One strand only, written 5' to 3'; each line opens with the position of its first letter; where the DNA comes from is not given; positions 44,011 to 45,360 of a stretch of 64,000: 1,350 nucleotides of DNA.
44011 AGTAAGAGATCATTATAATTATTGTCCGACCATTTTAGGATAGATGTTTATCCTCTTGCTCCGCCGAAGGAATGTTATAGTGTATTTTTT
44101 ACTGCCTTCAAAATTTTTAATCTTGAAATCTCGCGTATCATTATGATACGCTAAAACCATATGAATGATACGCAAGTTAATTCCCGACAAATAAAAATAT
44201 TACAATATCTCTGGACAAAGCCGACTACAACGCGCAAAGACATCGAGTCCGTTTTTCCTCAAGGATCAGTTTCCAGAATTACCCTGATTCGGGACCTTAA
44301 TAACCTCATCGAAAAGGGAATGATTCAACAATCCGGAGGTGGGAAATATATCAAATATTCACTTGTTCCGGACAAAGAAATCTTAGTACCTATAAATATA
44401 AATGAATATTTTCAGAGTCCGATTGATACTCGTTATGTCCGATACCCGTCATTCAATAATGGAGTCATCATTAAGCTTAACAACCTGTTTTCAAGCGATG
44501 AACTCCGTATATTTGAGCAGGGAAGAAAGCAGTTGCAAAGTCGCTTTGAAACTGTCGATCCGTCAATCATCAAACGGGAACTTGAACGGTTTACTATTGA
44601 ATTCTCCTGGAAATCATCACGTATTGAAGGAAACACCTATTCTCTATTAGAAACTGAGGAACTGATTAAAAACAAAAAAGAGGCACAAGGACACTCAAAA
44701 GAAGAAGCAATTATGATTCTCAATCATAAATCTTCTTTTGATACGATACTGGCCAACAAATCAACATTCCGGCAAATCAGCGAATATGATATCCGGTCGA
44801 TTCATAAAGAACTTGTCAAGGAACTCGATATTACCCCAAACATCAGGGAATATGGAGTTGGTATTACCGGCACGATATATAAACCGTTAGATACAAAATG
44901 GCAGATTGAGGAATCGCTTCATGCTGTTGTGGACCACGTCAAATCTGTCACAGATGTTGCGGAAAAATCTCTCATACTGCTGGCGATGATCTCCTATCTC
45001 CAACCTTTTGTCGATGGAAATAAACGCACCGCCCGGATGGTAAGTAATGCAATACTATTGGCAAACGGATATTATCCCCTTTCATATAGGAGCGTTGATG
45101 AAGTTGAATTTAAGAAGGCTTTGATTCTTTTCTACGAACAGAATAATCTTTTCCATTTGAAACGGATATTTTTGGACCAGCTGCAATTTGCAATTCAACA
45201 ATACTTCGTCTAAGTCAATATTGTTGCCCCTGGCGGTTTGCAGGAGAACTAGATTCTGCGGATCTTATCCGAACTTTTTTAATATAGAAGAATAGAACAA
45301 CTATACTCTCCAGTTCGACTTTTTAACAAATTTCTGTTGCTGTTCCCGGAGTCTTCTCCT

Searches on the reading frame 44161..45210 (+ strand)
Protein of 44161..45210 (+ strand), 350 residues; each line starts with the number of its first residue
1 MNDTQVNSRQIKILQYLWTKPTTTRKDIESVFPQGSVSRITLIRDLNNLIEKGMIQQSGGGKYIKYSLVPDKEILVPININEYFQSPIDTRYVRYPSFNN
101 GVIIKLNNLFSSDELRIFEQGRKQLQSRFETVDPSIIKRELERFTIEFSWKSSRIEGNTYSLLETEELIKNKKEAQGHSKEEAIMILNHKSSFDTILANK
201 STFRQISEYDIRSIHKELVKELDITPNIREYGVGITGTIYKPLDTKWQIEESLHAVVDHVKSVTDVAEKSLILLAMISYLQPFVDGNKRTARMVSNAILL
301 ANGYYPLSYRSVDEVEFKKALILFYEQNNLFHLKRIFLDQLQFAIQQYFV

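Call 48: search_protein_families(library=pfam, proteins=[window:44161-45210:+], max_evalue=0.001)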
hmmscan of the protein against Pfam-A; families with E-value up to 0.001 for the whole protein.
window:44161-45210:+ (350 aa): 2 families
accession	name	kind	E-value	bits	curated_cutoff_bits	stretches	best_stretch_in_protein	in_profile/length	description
PF02661.23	Fic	-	6.9e-12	46.5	24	1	206-299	2-93/93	Fic/DOC family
PF03965.22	Penicillinase_R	-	0.00037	21.2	22.6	0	10-75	5-71/115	Penicillinase repressor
